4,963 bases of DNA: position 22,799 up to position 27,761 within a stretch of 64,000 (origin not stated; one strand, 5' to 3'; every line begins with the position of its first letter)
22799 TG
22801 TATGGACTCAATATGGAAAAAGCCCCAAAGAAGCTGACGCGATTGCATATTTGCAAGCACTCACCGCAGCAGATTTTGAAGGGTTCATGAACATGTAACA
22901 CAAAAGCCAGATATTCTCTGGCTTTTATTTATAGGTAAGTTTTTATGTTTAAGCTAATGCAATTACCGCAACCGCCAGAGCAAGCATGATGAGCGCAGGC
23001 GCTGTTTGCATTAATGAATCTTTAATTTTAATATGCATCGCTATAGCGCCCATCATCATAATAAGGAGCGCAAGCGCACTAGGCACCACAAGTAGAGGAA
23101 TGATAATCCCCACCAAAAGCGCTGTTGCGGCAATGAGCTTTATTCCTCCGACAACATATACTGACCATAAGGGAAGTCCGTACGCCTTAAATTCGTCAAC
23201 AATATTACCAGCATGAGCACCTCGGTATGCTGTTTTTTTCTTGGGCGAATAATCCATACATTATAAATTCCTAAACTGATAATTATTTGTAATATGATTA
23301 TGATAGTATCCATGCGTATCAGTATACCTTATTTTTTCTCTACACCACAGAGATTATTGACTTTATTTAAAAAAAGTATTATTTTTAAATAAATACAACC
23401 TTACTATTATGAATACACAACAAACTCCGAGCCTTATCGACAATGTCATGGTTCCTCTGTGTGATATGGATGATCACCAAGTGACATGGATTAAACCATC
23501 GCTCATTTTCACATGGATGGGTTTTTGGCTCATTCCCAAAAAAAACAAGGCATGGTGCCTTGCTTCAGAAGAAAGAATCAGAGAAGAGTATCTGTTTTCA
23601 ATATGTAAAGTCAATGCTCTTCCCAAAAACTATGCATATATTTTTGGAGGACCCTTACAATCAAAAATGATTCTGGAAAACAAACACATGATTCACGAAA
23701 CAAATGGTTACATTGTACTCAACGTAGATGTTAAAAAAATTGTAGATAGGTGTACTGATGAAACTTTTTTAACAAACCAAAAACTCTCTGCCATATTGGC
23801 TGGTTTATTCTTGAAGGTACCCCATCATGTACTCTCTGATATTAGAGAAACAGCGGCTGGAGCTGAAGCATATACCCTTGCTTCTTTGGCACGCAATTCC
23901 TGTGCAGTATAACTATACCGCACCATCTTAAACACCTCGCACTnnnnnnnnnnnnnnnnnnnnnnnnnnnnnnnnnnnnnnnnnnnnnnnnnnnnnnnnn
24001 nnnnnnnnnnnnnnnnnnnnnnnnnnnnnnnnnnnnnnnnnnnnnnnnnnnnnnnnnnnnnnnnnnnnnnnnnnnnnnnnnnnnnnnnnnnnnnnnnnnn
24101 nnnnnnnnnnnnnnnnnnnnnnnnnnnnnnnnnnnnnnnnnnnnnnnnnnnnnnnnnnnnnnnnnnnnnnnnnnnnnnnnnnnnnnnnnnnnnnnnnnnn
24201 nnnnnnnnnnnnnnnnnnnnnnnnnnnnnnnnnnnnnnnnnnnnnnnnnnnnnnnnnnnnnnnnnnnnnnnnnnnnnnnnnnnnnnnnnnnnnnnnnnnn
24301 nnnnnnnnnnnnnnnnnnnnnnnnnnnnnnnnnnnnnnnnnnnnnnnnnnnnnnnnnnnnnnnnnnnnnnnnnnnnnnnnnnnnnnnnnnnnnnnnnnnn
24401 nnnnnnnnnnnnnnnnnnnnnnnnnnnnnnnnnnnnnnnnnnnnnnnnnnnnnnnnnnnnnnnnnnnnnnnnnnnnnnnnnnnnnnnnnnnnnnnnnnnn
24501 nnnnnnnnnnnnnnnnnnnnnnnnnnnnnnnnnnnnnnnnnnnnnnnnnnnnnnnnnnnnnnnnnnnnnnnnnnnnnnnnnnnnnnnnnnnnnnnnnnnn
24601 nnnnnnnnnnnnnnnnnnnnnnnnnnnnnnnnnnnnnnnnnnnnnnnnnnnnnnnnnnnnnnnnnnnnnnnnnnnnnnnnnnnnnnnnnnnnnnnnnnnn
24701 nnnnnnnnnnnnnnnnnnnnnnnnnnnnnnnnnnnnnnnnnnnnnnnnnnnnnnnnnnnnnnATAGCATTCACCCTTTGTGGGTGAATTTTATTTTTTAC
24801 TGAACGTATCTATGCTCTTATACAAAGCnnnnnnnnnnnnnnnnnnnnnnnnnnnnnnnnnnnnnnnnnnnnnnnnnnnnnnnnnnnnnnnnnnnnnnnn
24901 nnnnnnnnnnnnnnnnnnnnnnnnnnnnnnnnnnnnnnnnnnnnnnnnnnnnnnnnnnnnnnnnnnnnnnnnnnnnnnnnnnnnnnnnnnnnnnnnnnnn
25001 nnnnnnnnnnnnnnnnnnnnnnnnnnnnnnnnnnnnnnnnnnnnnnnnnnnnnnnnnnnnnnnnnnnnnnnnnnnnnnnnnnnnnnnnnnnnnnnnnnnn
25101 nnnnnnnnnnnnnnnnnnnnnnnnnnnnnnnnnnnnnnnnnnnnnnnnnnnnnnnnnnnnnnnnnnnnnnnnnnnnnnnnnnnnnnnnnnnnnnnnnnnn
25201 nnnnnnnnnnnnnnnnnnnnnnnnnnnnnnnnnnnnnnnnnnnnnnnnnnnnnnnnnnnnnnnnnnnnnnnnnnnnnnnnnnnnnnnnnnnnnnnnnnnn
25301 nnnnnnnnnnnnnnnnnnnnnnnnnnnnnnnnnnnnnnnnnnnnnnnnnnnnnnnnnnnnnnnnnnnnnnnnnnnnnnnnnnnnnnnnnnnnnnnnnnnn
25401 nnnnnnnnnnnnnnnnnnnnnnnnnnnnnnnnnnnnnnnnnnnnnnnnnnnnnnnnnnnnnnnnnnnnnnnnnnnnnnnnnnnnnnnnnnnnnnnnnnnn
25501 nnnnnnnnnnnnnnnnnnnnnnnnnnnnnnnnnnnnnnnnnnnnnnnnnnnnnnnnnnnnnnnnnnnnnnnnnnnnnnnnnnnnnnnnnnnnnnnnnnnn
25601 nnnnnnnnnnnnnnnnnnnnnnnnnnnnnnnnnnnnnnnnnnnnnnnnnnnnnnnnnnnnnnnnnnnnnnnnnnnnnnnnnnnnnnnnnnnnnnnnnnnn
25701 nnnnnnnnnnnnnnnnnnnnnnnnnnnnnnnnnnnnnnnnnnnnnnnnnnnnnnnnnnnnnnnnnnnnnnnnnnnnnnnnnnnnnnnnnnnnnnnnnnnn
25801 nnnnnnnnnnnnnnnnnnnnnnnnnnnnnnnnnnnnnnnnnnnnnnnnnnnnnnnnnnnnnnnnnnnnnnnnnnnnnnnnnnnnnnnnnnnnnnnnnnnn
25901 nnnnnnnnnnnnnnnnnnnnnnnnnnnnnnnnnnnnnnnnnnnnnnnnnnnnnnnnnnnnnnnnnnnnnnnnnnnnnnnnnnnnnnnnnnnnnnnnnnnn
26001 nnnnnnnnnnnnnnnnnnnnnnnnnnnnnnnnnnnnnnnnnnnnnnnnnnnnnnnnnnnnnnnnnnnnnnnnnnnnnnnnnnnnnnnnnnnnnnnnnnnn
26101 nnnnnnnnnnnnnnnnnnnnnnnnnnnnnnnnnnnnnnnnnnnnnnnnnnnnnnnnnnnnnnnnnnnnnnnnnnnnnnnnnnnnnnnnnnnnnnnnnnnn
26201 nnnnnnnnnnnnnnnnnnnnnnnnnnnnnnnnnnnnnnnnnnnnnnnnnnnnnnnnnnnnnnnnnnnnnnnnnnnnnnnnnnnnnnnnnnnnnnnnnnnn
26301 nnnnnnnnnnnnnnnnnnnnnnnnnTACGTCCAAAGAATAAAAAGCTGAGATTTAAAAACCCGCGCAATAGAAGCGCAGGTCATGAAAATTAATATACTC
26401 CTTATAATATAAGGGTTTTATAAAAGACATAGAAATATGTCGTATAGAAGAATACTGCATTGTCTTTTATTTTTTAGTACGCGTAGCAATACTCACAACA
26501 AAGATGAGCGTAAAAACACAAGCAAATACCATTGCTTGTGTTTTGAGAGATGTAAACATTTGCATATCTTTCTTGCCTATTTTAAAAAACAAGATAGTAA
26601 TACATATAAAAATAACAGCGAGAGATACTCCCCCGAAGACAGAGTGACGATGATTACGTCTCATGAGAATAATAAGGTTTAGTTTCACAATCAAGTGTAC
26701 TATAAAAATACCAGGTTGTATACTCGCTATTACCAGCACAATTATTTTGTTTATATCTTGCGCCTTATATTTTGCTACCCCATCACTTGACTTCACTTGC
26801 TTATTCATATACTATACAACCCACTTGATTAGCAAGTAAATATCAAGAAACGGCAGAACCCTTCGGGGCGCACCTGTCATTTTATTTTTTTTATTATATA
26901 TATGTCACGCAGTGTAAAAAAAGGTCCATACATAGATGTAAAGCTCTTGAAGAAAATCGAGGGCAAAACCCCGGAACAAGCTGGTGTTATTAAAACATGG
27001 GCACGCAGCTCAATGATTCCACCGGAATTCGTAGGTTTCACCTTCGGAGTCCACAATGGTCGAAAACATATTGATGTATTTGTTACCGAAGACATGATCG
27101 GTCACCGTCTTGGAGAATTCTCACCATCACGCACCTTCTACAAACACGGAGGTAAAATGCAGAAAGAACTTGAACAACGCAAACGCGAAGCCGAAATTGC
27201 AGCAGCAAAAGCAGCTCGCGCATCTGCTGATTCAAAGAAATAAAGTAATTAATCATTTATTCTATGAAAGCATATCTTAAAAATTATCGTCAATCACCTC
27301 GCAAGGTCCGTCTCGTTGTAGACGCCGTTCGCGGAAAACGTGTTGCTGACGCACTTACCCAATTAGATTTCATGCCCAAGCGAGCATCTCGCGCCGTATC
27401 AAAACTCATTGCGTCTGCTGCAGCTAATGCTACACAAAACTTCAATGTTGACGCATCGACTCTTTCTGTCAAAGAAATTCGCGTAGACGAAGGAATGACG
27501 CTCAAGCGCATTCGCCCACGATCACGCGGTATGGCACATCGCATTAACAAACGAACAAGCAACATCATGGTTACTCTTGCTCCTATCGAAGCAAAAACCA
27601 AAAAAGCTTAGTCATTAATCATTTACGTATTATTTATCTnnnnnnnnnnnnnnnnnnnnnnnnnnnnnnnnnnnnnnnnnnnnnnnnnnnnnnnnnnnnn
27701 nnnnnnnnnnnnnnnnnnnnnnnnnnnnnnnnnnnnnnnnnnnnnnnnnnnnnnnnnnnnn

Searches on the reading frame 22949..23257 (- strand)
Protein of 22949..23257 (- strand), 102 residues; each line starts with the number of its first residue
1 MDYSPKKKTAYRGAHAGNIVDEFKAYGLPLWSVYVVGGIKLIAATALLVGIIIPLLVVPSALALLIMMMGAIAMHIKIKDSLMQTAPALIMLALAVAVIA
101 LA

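Call 50: search_protein_families(library=pfam, proteins=[window:22949-23257:-])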
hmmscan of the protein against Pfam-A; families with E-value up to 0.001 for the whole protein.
window:22949-23257:- (102 aa): 2 families
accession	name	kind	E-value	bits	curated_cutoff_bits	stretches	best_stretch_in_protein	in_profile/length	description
PF13564.11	DoxX_2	-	1.6e-13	51.1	26.3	1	15-98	20-103/103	DoxX-like family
PF07681.17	DoxX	-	0.00041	21.4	23.6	1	17-74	27-82/85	DoxX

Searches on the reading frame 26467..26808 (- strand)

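Call 14: search_protein_families(library=pfam, proteins=[window:26467-26808:-])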
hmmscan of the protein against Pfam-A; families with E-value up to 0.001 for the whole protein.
window:26467-26808:- (113 aa): 0 families

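Call 88: search_protein_families(library=ncbifam, proteins=[window:26467-26808:-], max_evalue=0.1)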
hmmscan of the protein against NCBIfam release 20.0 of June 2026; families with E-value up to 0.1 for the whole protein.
window:26467-26808:- (113 aa): 1 family
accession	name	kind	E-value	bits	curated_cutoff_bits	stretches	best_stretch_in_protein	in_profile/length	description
TIGR01652.1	ATPase-Plipid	subfamily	0.075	10.7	431.25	1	19-108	950-1036/1058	phospholipid-translocating P-type ATPase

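Call 89: search_protein_families(library=phrogs, proteins=[window:26467-26808:-], max_evalue=0.1)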
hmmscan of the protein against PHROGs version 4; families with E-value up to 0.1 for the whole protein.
window:26467-26808:- (113 aa): 0 families

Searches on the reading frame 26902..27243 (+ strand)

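Call 14: search_protein_families(library=pfam, proteins=[window:26902-27243:+])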
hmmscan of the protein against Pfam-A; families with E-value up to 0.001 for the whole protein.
window:26902-27243:+ (113 aa): 1 family
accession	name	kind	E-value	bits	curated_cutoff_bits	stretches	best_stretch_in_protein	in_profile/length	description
PF00203.26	Ribosomal_S19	-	2.2e-32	111.1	27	1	3-82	1-81/81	Ribosomal protein S19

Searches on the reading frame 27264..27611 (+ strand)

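Call 14: search_protein_families(library=pfam, proteins=[window:27264-27611:+])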
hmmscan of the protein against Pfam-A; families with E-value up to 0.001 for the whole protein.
window:27264-27611:+ (115 aa): 1 family
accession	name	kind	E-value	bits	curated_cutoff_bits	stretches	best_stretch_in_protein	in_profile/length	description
PF00237.24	Ribosomal_L22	-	1.2e-35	122.2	28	1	3-105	1-103/104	Ribosomal protein L22p/L17e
